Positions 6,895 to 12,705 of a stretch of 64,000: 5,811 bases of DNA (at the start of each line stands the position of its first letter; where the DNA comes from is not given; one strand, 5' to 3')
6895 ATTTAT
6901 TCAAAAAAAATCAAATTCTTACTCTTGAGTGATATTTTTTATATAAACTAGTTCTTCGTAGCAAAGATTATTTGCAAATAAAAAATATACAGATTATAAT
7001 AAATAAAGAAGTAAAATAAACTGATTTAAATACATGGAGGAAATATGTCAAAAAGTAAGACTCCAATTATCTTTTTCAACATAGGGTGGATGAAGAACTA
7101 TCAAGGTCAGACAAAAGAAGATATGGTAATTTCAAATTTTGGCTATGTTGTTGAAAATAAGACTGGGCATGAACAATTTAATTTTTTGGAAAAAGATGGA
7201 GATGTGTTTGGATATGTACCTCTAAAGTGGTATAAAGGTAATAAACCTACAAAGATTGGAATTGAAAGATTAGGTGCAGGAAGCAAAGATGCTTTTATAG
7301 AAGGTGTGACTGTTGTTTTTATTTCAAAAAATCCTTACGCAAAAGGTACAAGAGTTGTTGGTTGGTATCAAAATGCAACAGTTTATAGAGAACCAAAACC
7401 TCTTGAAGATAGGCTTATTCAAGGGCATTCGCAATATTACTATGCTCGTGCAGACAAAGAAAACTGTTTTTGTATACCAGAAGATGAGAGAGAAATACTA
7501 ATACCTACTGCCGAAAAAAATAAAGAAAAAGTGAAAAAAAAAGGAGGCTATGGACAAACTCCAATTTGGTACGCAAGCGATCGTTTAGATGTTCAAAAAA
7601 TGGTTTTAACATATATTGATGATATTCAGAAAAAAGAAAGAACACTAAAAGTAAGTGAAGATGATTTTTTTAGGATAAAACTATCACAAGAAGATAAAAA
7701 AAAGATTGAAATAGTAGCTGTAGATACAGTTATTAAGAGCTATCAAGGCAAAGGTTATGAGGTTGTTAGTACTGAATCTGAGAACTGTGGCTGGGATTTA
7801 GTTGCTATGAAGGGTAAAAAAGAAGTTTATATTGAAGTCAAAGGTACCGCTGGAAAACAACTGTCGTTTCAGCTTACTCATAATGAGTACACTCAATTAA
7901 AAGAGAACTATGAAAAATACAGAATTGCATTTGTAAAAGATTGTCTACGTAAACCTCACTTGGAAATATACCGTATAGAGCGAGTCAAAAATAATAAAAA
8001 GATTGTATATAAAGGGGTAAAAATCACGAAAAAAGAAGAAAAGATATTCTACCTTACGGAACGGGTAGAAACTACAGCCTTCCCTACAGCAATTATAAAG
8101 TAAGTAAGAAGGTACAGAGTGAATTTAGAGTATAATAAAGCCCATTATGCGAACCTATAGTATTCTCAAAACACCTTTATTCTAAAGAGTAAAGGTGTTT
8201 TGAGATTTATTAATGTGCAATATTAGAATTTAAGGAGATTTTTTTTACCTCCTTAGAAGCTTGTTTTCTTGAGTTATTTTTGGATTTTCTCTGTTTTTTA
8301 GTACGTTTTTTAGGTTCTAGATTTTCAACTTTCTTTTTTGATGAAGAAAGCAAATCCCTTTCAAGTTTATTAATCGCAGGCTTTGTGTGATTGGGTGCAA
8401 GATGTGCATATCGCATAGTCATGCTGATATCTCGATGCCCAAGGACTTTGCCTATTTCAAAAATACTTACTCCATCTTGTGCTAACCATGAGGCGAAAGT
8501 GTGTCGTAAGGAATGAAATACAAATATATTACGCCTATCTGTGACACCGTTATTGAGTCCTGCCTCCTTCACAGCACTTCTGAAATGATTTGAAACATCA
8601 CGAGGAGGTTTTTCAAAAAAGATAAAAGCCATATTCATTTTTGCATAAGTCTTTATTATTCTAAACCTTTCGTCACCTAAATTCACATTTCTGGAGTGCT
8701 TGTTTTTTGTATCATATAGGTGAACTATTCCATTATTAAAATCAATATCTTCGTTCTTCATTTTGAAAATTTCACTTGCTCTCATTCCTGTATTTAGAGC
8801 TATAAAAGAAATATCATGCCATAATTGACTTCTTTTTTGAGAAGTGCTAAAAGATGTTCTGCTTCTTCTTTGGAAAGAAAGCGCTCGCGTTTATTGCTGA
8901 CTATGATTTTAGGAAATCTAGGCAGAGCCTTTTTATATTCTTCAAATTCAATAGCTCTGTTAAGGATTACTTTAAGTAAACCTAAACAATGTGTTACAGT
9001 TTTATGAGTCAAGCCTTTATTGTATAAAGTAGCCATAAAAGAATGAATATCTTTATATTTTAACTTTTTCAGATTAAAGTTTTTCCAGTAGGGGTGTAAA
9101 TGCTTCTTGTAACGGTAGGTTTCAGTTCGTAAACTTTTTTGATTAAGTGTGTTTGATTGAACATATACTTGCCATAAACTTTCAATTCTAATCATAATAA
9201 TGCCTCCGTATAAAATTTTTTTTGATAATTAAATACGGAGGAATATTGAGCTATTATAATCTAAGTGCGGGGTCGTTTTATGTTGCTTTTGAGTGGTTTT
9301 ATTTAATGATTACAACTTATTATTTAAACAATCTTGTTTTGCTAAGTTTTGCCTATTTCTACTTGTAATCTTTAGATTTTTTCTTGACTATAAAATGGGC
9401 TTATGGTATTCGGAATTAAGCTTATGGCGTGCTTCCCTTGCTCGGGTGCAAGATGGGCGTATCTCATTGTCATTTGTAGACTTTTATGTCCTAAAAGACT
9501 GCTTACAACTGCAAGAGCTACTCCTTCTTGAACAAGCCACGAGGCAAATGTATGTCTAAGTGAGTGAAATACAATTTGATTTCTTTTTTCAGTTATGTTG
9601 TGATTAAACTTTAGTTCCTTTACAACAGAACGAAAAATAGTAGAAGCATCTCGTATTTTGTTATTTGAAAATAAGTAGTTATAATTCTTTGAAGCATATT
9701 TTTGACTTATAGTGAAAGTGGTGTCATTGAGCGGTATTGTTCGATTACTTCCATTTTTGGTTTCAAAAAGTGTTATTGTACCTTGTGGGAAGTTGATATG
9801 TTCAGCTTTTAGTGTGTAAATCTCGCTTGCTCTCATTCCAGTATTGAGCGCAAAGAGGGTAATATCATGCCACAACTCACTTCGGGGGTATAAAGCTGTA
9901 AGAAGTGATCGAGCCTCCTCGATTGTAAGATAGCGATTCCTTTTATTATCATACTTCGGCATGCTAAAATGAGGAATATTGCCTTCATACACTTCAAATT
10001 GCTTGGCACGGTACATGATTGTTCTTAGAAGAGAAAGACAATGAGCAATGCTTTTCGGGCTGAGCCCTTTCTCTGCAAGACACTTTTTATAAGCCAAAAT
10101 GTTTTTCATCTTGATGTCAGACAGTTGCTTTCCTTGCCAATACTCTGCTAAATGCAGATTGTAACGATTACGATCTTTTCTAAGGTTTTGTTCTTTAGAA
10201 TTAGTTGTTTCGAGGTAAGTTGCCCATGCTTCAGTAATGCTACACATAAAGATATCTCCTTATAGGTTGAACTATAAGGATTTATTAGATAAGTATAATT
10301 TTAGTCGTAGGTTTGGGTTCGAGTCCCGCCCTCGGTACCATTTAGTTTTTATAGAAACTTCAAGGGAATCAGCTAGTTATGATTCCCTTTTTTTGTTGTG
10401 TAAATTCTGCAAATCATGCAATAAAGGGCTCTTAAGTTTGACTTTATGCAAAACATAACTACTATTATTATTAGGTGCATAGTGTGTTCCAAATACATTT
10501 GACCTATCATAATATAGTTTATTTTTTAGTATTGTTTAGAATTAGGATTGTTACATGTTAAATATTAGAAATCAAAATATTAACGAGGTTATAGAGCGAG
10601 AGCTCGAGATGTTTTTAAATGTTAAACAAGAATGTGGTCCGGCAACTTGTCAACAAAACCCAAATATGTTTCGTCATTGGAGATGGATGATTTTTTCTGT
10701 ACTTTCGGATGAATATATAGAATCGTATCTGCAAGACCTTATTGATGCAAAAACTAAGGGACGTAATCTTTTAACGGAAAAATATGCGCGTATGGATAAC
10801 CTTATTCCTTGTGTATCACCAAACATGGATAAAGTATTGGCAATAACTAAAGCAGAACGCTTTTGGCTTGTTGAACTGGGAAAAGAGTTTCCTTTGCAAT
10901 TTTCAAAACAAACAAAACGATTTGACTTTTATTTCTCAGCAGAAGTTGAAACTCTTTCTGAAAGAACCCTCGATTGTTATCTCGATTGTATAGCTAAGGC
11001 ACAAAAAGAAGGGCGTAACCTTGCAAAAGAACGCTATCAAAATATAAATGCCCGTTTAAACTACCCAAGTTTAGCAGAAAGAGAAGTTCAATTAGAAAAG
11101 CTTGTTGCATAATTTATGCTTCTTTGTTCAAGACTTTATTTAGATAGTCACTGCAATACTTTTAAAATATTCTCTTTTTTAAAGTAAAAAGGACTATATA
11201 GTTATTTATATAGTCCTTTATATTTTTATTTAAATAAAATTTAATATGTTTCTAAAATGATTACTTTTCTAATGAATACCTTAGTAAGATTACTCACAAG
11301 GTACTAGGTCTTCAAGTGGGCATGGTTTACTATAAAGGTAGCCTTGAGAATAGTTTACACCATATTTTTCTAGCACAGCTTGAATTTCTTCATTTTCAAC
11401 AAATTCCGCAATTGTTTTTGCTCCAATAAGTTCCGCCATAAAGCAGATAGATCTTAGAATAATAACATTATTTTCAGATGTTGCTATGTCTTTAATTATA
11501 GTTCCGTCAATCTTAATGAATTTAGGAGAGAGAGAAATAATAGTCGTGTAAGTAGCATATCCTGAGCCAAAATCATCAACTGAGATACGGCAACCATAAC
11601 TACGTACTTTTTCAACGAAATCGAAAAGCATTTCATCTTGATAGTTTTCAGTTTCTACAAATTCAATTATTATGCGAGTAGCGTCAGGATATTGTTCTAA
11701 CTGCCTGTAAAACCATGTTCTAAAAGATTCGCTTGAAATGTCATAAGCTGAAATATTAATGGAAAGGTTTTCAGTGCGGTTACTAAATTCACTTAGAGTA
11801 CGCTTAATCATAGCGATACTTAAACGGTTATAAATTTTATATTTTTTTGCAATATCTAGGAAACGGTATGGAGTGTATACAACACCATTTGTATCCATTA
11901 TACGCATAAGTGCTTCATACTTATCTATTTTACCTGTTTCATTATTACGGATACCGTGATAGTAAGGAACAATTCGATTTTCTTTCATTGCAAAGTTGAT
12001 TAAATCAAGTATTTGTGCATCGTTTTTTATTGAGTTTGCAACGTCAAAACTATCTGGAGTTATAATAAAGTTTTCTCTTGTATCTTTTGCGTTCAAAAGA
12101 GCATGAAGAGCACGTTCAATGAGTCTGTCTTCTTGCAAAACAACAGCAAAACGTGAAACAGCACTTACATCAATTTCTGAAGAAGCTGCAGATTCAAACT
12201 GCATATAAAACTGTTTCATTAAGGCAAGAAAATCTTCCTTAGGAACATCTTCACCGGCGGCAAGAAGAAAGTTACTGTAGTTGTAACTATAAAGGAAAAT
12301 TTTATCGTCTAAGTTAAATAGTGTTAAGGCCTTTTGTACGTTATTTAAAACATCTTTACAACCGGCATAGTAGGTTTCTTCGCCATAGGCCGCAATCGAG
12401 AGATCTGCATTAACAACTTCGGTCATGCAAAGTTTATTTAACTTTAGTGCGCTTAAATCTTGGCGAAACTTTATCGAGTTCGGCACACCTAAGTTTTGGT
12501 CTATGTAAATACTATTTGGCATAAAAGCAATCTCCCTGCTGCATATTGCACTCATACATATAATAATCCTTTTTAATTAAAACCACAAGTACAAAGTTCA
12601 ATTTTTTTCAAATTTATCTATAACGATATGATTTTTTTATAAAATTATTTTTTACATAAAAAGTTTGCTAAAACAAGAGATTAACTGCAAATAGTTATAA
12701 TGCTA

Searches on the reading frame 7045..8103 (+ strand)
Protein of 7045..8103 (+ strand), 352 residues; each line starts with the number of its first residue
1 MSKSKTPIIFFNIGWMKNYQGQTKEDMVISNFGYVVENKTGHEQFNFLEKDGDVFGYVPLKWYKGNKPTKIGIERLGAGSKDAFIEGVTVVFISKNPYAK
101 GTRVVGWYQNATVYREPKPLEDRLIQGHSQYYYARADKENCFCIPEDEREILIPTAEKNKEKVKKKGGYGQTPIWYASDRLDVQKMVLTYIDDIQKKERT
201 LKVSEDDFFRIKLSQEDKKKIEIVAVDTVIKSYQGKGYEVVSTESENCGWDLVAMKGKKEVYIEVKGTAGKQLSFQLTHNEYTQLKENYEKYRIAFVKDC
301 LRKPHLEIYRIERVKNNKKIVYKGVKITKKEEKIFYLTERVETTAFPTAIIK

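Call 10: search_protein_families(library=pfam, proteins=[window:7045-8103:+], max_evalue=0.001)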
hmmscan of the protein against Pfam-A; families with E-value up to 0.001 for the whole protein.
window:7045-8103:+ (352 aa): 1 family
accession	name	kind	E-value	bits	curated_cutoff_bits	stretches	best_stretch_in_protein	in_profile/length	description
PF13020.12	NOV_C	-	1.8e-15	57.2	22.1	1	221-306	1-88/91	Protein NO VEIN, C-terminal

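Call 26: search_protein_families(library=padloc, proteins=[window:7045-8103:+], max_evalue=0.001)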
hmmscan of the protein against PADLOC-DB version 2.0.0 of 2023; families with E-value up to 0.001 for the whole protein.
window:7045-8103:+ (352 aa): 5 families
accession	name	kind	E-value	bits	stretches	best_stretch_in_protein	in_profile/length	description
PDLC03964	TmtA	-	1.4e-09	34.6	1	219-328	1442-1533/1538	-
PDLC00659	HmaA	-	1.8e-09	34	1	214-297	1040-1130/1176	SNF2 helicase / DEAD-box helicase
PDLC03971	TmtA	-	2.1e-06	23.5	1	244-310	1684-1754/1782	-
PDLC03965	TmtA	-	1.2e-05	21.5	1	214-312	1234-1334/1370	-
PDLC05008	PDC-S36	-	0.00029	18.6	1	242-304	191-255/280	-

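Call 27: search_protein_families(library=ncbifam, proteins=[window:7045-8103:+], max_evalue=0.001)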
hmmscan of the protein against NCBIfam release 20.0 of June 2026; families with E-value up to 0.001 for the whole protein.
window:7045-8103:+ (352 aa): 0 families

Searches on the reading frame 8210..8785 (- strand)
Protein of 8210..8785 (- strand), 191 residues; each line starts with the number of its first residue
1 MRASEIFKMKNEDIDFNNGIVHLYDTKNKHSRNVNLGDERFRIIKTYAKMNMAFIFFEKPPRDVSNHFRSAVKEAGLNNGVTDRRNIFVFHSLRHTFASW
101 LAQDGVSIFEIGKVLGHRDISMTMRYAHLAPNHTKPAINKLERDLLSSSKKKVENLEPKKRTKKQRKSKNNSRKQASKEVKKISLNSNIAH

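Call 10: search_protein_families(library=pfam, proteins=[window:8210-8785:-], max_evalue=0.001)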
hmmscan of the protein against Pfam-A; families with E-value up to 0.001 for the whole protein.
window:8210-8785:- (191 aa): 1 family
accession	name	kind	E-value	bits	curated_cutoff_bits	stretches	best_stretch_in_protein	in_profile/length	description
PF00589.27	Phage_integrase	-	6.7e-29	101.3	27.1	1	1-132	36-171/172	Phage integrase family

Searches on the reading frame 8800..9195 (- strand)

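Call 10: search_protein_families(library=pfam, proteins=[window:8800-9195:-], max_evalue=0.001)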
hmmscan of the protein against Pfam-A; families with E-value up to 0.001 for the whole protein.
window:8800-9195:- (131 aa): 1 family
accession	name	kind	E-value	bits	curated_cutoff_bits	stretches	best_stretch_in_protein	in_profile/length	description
PF13102.12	Phage_int_SAM_5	-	0.00024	21.8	22.3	1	15-85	14-86/98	Phage integrase SAM-like domain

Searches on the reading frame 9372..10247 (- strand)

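Call 10: search_protein_families(library=pfam, proteins=[window:9372-10247:-], max_evalue=0.001)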
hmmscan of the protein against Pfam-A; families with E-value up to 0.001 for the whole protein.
window:9372-10247:- (291 aa): 1 family
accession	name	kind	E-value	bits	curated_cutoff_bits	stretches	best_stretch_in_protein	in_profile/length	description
PF00589.27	Phage_integrase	-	6.5e-32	111.1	27.1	1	106-268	2-170/172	Phage integrase family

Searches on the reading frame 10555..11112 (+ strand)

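Call 10: search_protein_families(library=pfam, proteins=[window:10555-11112:+], max_evalue=0.001)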
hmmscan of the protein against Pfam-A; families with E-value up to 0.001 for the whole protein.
window:10555-11112:+ (185 aa): 1 family
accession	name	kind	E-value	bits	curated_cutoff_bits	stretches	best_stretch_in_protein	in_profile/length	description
PF13526.11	DUF4125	-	3.4e-40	138.2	25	1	8-177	3-196/197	Protein of unknown function (DUF4125)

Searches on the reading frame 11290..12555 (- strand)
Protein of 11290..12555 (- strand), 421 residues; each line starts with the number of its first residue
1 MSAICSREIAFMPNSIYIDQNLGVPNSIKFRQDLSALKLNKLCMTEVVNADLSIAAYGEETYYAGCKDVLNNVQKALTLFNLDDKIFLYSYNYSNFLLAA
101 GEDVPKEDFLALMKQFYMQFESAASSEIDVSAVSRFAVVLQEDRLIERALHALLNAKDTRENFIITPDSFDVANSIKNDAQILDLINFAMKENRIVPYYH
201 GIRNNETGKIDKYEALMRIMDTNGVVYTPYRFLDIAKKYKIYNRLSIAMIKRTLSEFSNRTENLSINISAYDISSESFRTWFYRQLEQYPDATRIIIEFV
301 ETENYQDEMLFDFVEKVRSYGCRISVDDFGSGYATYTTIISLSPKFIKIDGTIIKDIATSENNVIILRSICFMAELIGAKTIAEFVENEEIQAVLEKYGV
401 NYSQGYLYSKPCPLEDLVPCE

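Call 10: search_protein_families(library=pfam, proteins=[window:11290-12555:-], max_evalue=0.001)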
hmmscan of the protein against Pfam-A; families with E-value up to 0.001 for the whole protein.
window:11290-12555:- (421 aa): 1 family
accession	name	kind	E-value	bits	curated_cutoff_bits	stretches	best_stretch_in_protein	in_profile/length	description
PF00563.25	EAL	-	7.4e-53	179.8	31.3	1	189-411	7-236/236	EAL domain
